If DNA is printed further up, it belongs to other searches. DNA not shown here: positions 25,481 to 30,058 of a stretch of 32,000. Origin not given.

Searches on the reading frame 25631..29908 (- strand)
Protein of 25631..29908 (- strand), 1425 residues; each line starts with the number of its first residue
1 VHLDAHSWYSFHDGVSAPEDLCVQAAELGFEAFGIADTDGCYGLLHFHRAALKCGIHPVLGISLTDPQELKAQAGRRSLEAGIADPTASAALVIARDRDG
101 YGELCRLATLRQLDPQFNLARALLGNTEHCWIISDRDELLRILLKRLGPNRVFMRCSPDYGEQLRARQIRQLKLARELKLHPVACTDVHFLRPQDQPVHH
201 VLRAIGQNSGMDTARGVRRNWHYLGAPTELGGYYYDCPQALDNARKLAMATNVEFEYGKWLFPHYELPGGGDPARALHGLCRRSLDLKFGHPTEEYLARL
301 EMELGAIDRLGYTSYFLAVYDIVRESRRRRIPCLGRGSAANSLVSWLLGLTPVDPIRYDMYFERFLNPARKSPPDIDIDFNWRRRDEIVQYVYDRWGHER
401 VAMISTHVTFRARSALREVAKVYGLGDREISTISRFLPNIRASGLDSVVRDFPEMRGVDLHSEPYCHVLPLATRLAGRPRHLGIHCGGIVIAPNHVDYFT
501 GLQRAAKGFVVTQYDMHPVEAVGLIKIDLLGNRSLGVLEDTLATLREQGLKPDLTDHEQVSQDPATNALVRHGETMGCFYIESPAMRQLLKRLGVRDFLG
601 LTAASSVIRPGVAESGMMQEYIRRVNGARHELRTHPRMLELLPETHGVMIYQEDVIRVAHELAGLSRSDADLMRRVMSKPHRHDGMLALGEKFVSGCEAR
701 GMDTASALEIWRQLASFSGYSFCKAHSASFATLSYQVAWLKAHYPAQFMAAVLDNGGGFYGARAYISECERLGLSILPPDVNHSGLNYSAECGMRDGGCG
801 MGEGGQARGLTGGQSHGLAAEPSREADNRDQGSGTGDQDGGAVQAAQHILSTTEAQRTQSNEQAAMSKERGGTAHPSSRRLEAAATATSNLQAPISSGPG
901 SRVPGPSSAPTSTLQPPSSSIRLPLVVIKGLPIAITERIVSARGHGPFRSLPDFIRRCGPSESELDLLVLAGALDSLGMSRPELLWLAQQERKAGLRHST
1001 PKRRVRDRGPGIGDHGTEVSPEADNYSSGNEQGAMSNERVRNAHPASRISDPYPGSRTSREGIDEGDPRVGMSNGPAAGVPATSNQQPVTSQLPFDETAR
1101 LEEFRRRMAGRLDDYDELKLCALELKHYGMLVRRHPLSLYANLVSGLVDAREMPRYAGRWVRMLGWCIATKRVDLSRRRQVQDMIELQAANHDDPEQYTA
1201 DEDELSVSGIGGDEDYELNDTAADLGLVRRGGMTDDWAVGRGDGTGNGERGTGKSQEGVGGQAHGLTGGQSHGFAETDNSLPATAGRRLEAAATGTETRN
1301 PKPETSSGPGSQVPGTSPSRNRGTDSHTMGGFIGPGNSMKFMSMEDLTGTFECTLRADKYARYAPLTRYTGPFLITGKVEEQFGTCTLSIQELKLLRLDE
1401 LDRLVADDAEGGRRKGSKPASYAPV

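Call 8: search_protein_families(library=pfam, proteins=[window:25631-29908:-])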
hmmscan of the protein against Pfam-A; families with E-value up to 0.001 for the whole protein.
window:25631-29908:- (1425 aa): 4 families
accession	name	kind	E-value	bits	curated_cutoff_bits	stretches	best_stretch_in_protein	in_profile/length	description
PF07733.18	DNA_pol3_alpha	-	4.3e-75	253.1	23.9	1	277-531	3-260/260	Bacterial DNA polymerase III alpha NTPase domain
PF17657.6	DNA_pol3_finger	-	9.3e-34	116.6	22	1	537-700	4-165/166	Bacterial DNA polymerase III alpha subunit finger domain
PF14579.12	HHH_6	-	3.7e-16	59.6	25.6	1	913-983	17-89/90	Helix-hairpin-helix motif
PF02811.25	PHP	-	1.5e-15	58.4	26.4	1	2-120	1-104/164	PHP domain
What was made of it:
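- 25631..29908 (-): PolIII-alpha family polymerase (1425 aa), DnaE2-like by context. Pfam PHP, DNA_pol3_alpha, finger and HHH_6 (call 8).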

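Call 10: search_protein_families(library=ncbifam, proteins=[window:25631-29908:-])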
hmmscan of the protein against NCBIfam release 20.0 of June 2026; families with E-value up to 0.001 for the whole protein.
window:25631-29908:- (1425 aa): 14 families
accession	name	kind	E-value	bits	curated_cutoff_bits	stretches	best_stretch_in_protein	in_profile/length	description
NF004226.0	PRK05673.1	equivalog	2.2e-187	625.3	1002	3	169-791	188-819/1146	DNA polymerase III subunit alpha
NF004225.0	PRK05672.1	subfamily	1.9e-172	575.8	939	2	3-789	9-804/1047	error-prone DNA polymerase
TIGR00594.1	polc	superfamily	8.2e-172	573.7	434.35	3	168-791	182-817/1022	DNA polymerase III subunit alpha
NF005298.0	PRK06826.1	equivalog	2.3e-170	568.7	1260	3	170-790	190-817/1151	DNA polymerase III subunit alpha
NF005377.0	PRK06920.1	equivalog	1.4e-142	476.7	1806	2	154-792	161-797/1108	DNA polymerase III subunit alpha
NF005617.0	PRK07374.1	equivalog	8.6e-127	424.6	1653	1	168-790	189-828/1170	DNA polymerase III subunit alpha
NF005582.0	PRK07279.1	equivalog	2.1e-122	410.1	1279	1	2-756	4-714/1033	DNA polymerase III subunit alpha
NF005516.0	PRK07135.1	equivalog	2.6e-113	380.1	1084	1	294-787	251-744/974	DNA polymerase III DnaE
NF004550.0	PRK05898.1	equivalog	1.7e-95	321.1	1182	1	237-789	191-742/971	DNA polymerase III subunit alpha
NF007079.0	PRK09532.1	equivalog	5.3e-89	299.5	1525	2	167-736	186-788/876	DNA polymerase III subunit alpha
NF001688.0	PRK00448.1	equivalog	1.8e-22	78.8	873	1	3-64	341-402/1445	PolC-type DNA polymerase III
NF005616.0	PRK07373.1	equivalog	8.3e-20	70.7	646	1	721-788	37-105/449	DNA polymerase III subunit alpha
TIGR01405.1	polC_Gram_pos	equivalog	1e-18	66.5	1043.45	0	920-977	1145-1202/1211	DNA polymerase III subunit alpha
NF041577.1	nside_bi_sphtase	equivalog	0.00071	18.8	400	0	2-63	3-64/276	3',5'-nucleoside bisphosphate phosphatase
